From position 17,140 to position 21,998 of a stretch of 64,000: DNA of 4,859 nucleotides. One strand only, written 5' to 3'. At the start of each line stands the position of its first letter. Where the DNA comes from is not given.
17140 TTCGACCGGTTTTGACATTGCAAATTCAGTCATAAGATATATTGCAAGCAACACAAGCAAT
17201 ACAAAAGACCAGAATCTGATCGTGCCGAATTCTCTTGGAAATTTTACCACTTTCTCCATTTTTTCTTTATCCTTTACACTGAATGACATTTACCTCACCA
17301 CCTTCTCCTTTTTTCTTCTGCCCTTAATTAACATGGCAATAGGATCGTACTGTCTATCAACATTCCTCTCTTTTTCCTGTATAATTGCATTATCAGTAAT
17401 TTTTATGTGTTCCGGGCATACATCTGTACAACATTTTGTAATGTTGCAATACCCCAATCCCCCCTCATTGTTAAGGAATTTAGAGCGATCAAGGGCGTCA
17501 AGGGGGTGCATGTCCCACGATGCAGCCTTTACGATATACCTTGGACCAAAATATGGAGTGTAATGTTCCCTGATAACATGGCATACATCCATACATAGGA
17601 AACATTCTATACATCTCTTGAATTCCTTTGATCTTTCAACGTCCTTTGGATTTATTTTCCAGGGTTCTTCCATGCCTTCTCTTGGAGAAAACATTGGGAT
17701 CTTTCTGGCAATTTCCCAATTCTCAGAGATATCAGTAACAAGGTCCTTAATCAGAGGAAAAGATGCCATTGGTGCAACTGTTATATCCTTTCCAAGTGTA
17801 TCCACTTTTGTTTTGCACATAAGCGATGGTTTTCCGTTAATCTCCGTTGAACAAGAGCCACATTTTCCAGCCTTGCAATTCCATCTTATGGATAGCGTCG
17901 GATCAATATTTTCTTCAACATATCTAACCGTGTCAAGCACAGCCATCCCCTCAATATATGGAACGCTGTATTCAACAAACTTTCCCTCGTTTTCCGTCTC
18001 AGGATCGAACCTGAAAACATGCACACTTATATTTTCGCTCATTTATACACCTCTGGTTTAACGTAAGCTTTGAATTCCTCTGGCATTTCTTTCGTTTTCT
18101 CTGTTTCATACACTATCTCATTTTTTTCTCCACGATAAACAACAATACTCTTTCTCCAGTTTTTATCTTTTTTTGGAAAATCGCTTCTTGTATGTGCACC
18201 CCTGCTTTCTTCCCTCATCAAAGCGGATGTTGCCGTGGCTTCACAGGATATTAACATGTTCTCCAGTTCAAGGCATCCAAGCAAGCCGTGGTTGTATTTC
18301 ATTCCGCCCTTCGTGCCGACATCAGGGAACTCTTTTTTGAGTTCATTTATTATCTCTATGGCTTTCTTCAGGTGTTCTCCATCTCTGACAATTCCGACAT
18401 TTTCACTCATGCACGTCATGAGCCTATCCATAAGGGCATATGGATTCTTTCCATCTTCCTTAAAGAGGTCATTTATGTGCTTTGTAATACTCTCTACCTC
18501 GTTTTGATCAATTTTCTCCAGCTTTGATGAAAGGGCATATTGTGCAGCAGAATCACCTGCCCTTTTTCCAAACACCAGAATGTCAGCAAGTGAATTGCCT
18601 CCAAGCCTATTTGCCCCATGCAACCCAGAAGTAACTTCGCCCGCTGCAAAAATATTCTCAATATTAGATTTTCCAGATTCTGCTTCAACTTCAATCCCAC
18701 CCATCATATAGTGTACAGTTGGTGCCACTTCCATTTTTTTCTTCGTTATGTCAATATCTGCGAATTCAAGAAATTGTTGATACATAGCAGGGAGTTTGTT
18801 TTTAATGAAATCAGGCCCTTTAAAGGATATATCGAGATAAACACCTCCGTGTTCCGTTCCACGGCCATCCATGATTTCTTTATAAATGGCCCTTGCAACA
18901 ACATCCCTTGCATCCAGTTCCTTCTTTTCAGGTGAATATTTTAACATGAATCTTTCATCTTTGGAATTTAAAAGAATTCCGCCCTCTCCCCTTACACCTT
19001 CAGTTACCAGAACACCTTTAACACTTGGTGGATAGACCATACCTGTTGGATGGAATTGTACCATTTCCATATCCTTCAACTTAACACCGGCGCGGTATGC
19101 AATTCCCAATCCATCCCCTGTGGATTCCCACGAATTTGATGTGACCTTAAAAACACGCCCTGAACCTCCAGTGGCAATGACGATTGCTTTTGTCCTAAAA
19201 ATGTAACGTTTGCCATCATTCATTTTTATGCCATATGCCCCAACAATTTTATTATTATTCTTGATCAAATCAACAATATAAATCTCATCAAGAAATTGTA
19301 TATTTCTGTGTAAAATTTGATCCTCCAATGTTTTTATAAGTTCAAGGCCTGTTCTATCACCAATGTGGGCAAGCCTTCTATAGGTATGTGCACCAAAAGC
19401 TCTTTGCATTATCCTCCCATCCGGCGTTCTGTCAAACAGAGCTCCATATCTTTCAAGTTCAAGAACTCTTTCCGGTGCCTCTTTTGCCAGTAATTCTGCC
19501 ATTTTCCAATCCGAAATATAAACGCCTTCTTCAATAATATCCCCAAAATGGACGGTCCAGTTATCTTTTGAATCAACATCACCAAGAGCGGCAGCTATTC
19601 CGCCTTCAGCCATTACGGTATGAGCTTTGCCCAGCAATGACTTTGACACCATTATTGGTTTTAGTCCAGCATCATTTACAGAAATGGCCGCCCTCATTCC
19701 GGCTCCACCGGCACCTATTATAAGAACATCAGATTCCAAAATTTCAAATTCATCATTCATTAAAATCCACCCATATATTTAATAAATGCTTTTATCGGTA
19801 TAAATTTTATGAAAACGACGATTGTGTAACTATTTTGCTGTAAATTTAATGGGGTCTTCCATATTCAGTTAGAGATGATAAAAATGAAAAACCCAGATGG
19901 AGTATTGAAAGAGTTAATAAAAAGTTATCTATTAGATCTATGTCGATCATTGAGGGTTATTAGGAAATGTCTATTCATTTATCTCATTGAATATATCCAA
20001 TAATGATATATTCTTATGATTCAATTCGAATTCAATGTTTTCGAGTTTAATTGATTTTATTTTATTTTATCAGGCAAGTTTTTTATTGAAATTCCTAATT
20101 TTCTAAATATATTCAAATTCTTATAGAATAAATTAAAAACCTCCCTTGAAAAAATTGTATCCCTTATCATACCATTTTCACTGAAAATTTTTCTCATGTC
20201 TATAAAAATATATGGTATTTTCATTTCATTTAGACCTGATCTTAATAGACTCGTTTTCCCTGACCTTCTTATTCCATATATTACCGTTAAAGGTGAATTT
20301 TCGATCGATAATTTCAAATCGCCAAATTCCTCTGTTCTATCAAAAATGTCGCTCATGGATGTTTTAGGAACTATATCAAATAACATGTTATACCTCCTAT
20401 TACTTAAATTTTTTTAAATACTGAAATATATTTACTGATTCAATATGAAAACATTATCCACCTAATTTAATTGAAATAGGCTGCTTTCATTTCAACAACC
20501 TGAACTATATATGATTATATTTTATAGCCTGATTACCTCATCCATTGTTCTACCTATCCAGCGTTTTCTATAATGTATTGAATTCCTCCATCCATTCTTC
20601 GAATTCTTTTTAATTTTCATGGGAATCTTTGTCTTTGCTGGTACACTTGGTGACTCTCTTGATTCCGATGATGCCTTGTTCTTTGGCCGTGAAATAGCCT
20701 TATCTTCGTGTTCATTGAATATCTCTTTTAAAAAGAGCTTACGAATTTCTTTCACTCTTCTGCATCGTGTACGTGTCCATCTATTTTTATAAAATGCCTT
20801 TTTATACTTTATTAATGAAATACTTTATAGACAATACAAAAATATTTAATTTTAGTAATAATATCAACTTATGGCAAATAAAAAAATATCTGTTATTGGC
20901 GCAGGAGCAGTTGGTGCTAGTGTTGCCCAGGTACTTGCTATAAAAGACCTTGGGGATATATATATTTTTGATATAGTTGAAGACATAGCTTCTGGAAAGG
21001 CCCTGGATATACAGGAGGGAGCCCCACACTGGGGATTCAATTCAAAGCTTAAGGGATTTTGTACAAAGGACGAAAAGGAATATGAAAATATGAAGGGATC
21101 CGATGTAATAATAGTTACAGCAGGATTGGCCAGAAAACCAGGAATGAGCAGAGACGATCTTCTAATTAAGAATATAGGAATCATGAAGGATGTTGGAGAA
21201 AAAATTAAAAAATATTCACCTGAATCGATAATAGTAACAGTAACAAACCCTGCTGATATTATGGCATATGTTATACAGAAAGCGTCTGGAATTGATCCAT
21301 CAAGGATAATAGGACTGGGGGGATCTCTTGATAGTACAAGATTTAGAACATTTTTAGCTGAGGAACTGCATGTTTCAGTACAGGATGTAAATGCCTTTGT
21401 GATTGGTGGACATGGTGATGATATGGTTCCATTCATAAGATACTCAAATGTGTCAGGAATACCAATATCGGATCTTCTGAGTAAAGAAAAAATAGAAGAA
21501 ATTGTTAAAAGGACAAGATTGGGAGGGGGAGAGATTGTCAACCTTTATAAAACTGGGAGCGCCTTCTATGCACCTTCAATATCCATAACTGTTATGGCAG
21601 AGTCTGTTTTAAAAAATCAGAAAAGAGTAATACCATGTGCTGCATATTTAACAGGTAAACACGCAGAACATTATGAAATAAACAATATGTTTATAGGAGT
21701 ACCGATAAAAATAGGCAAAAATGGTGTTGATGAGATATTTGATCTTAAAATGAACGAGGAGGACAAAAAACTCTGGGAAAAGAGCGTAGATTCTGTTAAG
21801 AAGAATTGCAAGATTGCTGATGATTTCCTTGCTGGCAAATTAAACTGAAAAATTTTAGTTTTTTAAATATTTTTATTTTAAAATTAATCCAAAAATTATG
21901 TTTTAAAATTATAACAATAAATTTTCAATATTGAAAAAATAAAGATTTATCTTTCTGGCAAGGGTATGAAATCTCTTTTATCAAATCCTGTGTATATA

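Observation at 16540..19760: Mycobacterial Sdh1-like (type F, membrane-Rieske anchor) succinate dehydrogenase operon in an archaeon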

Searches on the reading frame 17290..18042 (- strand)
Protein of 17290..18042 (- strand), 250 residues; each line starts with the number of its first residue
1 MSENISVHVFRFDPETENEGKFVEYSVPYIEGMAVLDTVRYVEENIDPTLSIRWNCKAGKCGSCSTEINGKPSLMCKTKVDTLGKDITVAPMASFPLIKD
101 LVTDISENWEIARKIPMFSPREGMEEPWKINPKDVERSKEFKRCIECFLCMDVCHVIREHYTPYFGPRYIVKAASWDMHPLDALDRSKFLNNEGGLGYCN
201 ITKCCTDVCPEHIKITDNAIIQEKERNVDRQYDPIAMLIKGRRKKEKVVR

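Call 3: search_protein_families(library=pfam, proteins=[window:17290-18042:-], max_evalue=0.01)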
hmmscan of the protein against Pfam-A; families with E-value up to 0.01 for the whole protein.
window:17290-18042:- (250 aa): 7 families
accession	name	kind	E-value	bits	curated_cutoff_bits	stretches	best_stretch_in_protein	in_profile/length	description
PF13085.11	Fer2_3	-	1e-29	103.1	27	1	7-109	2-106/107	2Fe-2S iron-sulfur cluster binding domain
PF13183.11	Fer4_8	-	3.6e-09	37.5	27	1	141-213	2-68/68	4Fe-4S dicluster domain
PF13534.11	Fer4_17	-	0.0007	20.5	22.2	1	143-213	1-60/61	4Fe-4S dicluster domain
PF13187.11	Fer4_9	-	0.00096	19.6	27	0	135-155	28-48/52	4Fe-4S dicluster domain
PF13746.11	Fer4_18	-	0.0011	19.6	27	0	137-157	54-98/114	4Fe-4S dicluster domain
PF00111.32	Fer2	-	0.0034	17.7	21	1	43-70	23-50/77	2Fe-2S iron-sulfur cluster binding domain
PF13237.11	Fer4_10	-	0.0053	17.1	25.5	0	136-154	34-52/53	4Fe-4S dicluster domain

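Call 4: search_protein_families(library=ncbifam, proteins=[window:17290-18042:-], max_evalue=0.01)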
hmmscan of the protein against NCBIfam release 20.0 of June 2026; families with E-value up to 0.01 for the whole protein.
window:17290-18042:- (250 aa): 18 families
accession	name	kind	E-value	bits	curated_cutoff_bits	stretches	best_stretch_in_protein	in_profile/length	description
NF009052.0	PRK12386.1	equivalog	1.1e-95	319.6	256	1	4-245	4-249/255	succinate dehydrogenase/fumarate reductase iron-sulfur subunit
TIGR00384.1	dhsB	subfamily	2e-48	164.7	88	1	9-221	1-219/222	succinate dehydrogenase and fumarate reductase iron-sulfur protein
NF004616.0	PRK05950.1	subfamily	9e-46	155.9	228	1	3-227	4-233/238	succinate dehydrogenase iron-sulfur subunit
NF004898.0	PRK06259.1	equivalog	3.2e-45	154.7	385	1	4-232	3-221/488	fumarate reductase (CoM/CoB) subunit TfrB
NF009051.0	PRK12385.1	equivalog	2.2e-40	138.7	333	1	3-224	5-229/244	succinate dehydrogenase/fumarate reductase iron-sulfur subunit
NF009226.0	PRK12576.1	equivalog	2.3e-40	138.9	344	1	3-235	8-243/317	succinate dehydrogenase/fumarate reductase iron-sulfur subunit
NF010071.0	PRK13552.1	equivalog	5.3e-34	117.6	264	1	2-218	2-227/241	fumarate reductase iron-sulfur subunit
NF006391.0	PRK08640.1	equivalog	1.9e-29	102.3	244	1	5-219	7-232/254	succinate dehydrogenase iron-sulfur subunit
NF009227.0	PRK12577.1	equivalog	8.6e-25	87.1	349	1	5-233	3-244/330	succinate dehydrogenase/fumarate reductase iron-sulfur subunit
NF009225.0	PRK12575.1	subfamily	8.4e-22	77.8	443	1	2-216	2-220/235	succinate dehydrogenase/fumarate reductase iron-sulfur subunit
NF042952.1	MFR_FeS_SdhB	equivalog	4.7e-20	71.9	600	1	9-218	5-223/320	8-methylmenaquinol:fumarate reductase iron-sulfur subunit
NF005746.0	PRK07570.1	subfamily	5.9e-15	55.2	243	1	5-223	3-238/250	succinate dehydrogenase/fumarate reductase iron-sulfur subunit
NF008369.0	PRK11168.1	equivalog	1.1e-05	24.6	278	1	137-218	6-79/401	anaerobic glycerol-3-phosphate dehydrogenase subunit C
TIGR03379.1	glycerol3P_GlpC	equivalog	6.9e-05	21.8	279.9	1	140-226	3-80/397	anaerobic glycerol-3-phosphate dehydrogenase subunit GlpC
NF045724.1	ferredox_TmcB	equivalog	0.00032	19.4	735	1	142-216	41-118/430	electron transfer complex ferredoxin TmcB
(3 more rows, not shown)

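Call 7: search_solved_structures(query=window:17290-18042:-, max_evalue=1e-10)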
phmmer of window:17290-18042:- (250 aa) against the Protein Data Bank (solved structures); distinct sequences matched with E-value up to 1e-10: 24.
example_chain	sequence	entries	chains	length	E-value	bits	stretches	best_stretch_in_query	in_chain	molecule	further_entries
7d6v_B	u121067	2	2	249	5.4e-83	281.8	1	17-238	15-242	Fumarate reductase iron-sulfur subunit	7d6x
1kf6_B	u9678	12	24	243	7.2e-31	111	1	3-222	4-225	FUMARATE REDUCTASE IRON-SULFUR PROTEIN | Fumarate reductase iron-sulfur subunit | Fumarate reductase (Anaerobic), Fe-S subunit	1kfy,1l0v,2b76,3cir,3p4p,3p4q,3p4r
2bs2_B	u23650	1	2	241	8.2e-27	97.7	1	4-217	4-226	QUINOL-FUMARATE REDUCTASE IRON-SULFUR SUBUNIT B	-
1e7p_B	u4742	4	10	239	8.7e-27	97.6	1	4-217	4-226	Fumarate reductase iron-sulfur subunit | FUMARATE REDUCTASE IRON-SULFUR PROTEIN | QUINOL-FUMARATE REDUCTASE IRON-SULFUR SUBUNIT B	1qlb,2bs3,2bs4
5xmj_B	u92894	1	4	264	1.2e-24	90.6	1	3-221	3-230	Succinate dehydrogenase iron-sulfur subunit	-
6lum_B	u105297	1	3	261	2.2e-24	89.8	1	5-225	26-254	Succinate dehydrogenase subunit B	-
9fq7_2N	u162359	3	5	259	1.6e-21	80.4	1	8-214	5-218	Succinate dehydrogenase [ubiquinone] iron-sulfur subunit, mitochondrial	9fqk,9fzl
9lig_B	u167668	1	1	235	4.3e-21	79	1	8-213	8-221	Succinate dehydrogenase [ubiquinone] iron-sulfur subunit, mitochondrial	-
9kq3_B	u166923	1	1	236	4.3e-21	79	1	8-213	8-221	Succinate dehydrogenase [ubiquinone] iron-sulfur subunit, mitochondrial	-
9kpt_B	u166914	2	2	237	4.3e-21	79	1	8-213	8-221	Succinate dehydrogenase [ubiquinone] iron-sulfur subunit, mitochondrial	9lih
9kps_B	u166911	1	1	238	4.4e-21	79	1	8-213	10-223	Succinate dehydrogenase [ubiquinone] iron-sulfur subunit, mitochondrial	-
9qdl_B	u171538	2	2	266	6.3e-21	78.4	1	8-213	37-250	Succinate dehydrogenase [ubiquinone] iron-sulfur subunit, mitochondrial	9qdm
1zoy_B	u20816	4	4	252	2.3e-20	76.6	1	9-214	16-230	Iron-sulfur protein | Succinate dehydrogenase [ubiquinone] iron-sulfur subunit, mitochondrial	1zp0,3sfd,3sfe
3abv_B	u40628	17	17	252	2.3e-20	76.6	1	9-214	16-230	Succinate dehydrogenase [ubiquinone] iron-sulfur subunit, mitochondrial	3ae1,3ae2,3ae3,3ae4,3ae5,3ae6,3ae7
4ytp_B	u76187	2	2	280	3.2e-20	76.1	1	9-214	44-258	Succinate dehydrogenase [ubiquinone] iron-sulfur subunit, mitochondrial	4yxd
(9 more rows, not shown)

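Call 58: search_solved_structures(query=window:17290-18042:-, max_evalue=1e-60, show_alignments=1)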
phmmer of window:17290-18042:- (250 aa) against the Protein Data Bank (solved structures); distinct sequences matched with E-value up to 1e-60: 1.
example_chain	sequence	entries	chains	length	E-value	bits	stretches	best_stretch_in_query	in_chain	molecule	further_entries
7d6v_B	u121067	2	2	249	5.4e-83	281.8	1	17-238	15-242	Fumarate reductase iron-sulfur subunit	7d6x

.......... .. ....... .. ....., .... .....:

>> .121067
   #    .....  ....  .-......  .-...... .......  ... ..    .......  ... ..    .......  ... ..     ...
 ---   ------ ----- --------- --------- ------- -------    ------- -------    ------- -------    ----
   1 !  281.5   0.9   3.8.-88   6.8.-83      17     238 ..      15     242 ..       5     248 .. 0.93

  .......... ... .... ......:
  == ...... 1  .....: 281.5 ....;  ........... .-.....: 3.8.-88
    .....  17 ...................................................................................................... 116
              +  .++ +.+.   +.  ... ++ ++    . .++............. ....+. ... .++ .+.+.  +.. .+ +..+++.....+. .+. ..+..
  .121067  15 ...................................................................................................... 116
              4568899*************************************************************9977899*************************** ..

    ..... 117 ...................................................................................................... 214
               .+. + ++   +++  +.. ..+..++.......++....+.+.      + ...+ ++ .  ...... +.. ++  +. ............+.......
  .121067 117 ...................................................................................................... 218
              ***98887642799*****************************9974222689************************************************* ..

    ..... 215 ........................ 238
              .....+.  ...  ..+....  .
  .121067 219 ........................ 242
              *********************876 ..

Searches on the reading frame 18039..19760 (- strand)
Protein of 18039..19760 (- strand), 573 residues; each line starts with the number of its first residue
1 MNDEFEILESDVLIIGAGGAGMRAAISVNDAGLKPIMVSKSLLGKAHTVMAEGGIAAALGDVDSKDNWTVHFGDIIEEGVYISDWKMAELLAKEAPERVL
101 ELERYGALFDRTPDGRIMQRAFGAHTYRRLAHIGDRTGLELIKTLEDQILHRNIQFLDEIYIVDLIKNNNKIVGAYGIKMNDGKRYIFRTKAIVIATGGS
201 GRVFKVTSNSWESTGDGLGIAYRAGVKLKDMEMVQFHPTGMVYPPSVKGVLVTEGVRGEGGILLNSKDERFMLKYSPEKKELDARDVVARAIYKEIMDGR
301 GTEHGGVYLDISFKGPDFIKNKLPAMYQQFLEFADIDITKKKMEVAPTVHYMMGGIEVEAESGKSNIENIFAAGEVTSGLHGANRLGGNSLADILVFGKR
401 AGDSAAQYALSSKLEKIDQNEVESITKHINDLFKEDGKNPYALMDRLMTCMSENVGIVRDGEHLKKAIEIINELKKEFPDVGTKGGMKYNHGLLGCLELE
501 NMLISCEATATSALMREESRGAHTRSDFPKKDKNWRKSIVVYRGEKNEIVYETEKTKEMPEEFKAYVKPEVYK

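Call 3: search_protein_families(library=pfam, proteins=[window:18039-19760:-], max_evalue=0.01)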
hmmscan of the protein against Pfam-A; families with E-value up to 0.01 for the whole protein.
window:18039-19760:- (573 aa): 6 families
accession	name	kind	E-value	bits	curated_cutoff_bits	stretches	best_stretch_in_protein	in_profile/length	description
PF00890.30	FAD_binding_2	-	3.3e-95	320.1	20.4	1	11-391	1-414/414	FAD binding domain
PF02910.25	Succ_DH_flav_C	-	1.4e-28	99.9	20.8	1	445-559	2-121/130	Fumarate reductase flavoprotein C-term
PF07992.20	Pyr_redox_2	-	9.7e-10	38.8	26.1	1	11-207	2-117/291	Pyridine nucleotide-disulphide oxidoreductase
PF03486.20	HI0933_like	-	1.3e-06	28.5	50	1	139-402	109-242/244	HI0933-like protein Rossmann domain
PF01946.23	Thi4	-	0.00023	20.9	26.2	1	2-42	10-51/235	Thi4 family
PF01266.30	DAO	-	0.0016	18.5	27.9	0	11-119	1-92/353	FAD dependent oxidoreductase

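Call 4: search_protein_families(library=ncbifam, proteins=[window:18039-19760:-], max_evalue=0.01)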
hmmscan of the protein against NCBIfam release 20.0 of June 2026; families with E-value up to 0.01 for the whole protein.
window:18039-19760:- (573 aa): 58 families (the best 25 are shown)
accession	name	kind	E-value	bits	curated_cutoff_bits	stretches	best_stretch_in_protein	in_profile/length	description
NF005866.0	PRK07803.1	equivalog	1.5e-223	743.5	819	2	4-278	3-290/631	fumarate reductase/succinate dehydrogenase flavoprotein subunit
NF004900.0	PRK06263.1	equivalog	1.2e-189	631.4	718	1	6-546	4-539/546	fumarate reductase (CoM/CoB) subunit TfrA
TIGR01812.1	sdhA_frdA_Gneg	subfamily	1.4e-172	575.2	567.3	1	11-562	1-564/568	succinate dehydrogenase or fumarate reductase, flavoprotein subunit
TIGR01816.1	sdhA_forward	equivalog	9e-160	532.6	727.35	1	10-556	3-566/584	succinate dehydrogenase flavoprotein subunit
NF004724.0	PRK06069.1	subfamily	2.2e-151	504.9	826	1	6-561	2-573/577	succinate dehydrogenase/fumarate reductase flavoprotein subunit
NF004613.0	PRK05945.1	equivalog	2.3e-139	465.6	824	1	8-553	2-562/575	succinate dehydrogenase/fumarate reductase flavoprotein subunit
NF005037.0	PRK06452.1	equivalog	5.9e-137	457.6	862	1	6-560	2-561/566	succinate dehydrogenase flavoprotein subunit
NF006686.0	PRK09231.1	equivalog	2.1e-125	419.5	854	1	7-550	3-565/598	fumarate reductase (quinol) flavoprotein subunit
TIGR01176.1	fum_red_Fp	equivalog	4.6e-119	398.7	932.7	1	8-547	2-558/580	fumarate reductase (quinol) flavoprotein subunit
NF042982.1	MFR_Fp_SdhA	equivalog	7.4e-119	397.9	1100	1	8-552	46-599/612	8-methylmenaquinol:fumarate reductase flavoprotein subunit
TIGR00551.1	nadB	equivalog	3.1e-117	392.3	452.75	1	10-529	3-489/489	L-aspartate oxidase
NF005701.0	PRK07512.1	equivalog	2.8e-114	382.3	528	1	4-547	4-502/516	L-aspartate oxidase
NF006383.0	PRK08626.1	equivalog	1.4e-112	377.1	663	2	114-568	133-600/657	fumarate reductase flavoprotein subunit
NF005867.0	PRK07804.1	equivalog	7.4e-111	371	639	1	9-557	18-545/548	L-aspartate oxidase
NF005978.0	PRK08071.1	equivalog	7.7e-106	354.5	621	1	9-547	3-507/514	L-aspartate oxidase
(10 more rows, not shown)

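Call 8: search_solved_structures(query=window:18039-19760:-, max_evalue=1e-50)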
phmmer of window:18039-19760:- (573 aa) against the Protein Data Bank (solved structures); distinct sequences matched with E-value up to 1e-50: 32.
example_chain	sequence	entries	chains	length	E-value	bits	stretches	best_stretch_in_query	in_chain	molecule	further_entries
7d6v_A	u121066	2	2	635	2.2e-171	574.4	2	5-278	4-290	Succinate dehydrogenase subunit A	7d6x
1nek_A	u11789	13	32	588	2.7e-117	395.9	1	7-536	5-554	Succinate dehydrogenase flavoprotein subunit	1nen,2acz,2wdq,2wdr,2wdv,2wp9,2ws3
6lum_A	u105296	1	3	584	3.5e-116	392.2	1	10-543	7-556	Succinate dehydrogenase subunit A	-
9lig_A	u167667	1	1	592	1e-110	374.2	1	9-542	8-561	Succinate dehydrogenase [ubiquinone] flavoprotein subunit, mitochondrial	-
9kps_A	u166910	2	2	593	1e-110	374.2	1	9-542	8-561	Succinate dehydrogenase [ubiquinone] flavoprotein subunit, mitochondrial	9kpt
9kq3_A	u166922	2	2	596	1e-110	374.2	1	9-542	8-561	Succinate dehydrogenase [ubiquinone] flavoprotein subunit, mitochondrial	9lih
9qdl_A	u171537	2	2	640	1.1e-110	374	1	9-542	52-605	Succinate dehydrogenase [ubiquinone] flavoprotein subunit, mitochondrial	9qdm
9fzl_2M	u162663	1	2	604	2.2e-105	356.6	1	11-545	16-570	Succinate dehydrogenase [ubiquinone] flavoprotein subunit, mitochondrial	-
9fq7_2M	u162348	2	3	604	2.3e-105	356.6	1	11-545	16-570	Succinate dehydrogenase [ubiquinone] flavoprotein subunit, mitochondrial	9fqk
4ysx_A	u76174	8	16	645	4.8e-105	355.5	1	10-536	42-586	Succinate dehydrogenase flavoprotein | Succinate dehydrogenase [ubiquinone] flavoprotein subunit, mitochondrial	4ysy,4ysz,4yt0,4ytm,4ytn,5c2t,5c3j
3vr8_A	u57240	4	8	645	6.9e-105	355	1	10-536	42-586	Flavoprotein subunit of complex II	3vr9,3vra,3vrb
8b6g_CA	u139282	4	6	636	1.6e-102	347.2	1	3-543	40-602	Succinate dehydrogenase [ubiquinone] flavoprotein subunit, mitochondrial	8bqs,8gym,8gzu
1yq3_A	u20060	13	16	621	1.5e-101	344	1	9-531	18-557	Succinate dehydrogenase flavoprotein subunit | Succinate dehydrogenase [ubiquinone] flavoprotein subunit, mitochondrial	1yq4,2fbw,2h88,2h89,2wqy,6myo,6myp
1zoy_A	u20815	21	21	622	2.1e-101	343.5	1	9-535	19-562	FAD-binding protein | Succinate dehydrogenase [ubiquinone] flavoprotein subunit, mitochondrial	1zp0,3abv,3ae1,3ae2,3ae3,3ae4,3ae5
4ytp_A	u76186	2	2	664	2.6e-101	343.1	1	9-535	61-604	Succinate dehydrogenase [ubiquinone] flavoprotein subunit, mitochondrial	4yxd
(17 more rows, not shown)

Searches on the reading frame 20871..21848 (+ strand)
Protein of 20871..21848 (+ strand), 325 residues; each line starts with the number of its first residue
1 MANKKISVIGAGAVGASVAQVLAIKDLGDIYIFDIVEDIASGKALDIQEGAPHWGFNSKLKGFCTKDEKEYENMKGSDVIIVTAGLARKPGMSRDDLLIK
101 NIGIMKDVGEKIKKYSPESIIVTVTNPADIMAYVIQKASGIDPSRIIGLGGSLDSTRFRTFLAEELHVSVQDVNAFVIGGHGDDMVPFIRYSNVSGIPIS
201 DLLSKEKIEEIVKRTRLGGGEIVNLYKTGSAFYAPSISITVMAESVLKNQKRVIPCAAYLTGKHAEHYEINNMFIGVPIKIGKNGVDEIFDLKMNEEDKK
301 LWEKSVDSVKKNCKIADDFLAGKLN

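Call 59: search_protein_families(library=pfam, proteins=[window:20871-21848:+], max_evalue=1)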
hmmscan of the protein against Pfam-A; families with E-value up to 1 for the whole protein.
window:20871-21848:+ (325 aa): 8 families
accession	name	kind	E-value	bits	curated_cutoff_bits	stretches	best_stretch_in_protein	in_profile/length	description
PF00056.29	Ldh_1_N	-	2.7e-39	134.9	27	1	5-148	2-141/141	lactate/malate dehydrogenase, NAD binding domain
PF02866.23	Ldh_1_C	-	3.1e-30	105.9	22.6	1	152-316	2-170/174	lactate/malate dehydrogenase, alpha/beta C-terminal domain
PF02056.22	Glyco_hydro_4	-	0.00019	21.5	23.2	1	100-148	119-165/183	Family 4 glycosyl hydrolase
PF02737.24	3HCDH_N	-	0.0042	17.4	22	1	5-46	1-41/180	3-hydroxyacyl-CoA dehydrogenase, NAD binding domain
PF00899.27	ThiF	-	0.025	14.2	28.1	1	3-34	20-51/238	ThiF family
PF01488.26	Shikimate_DH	-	0.12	12.9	24.3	1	2-33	11-42/138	Shikimate / quinate 5-dehydrogenase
PF03721.20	UDPG_MGDP_dh_N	-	0.21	11.6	27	1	4-117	1-114/187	UDP-glucose/GDP-mannose dehydrogenase family, NAD binding domain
PF20038.5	HTH_59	-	0.25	11.8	27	0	296-314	11-29/66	Helix-turn-helix domain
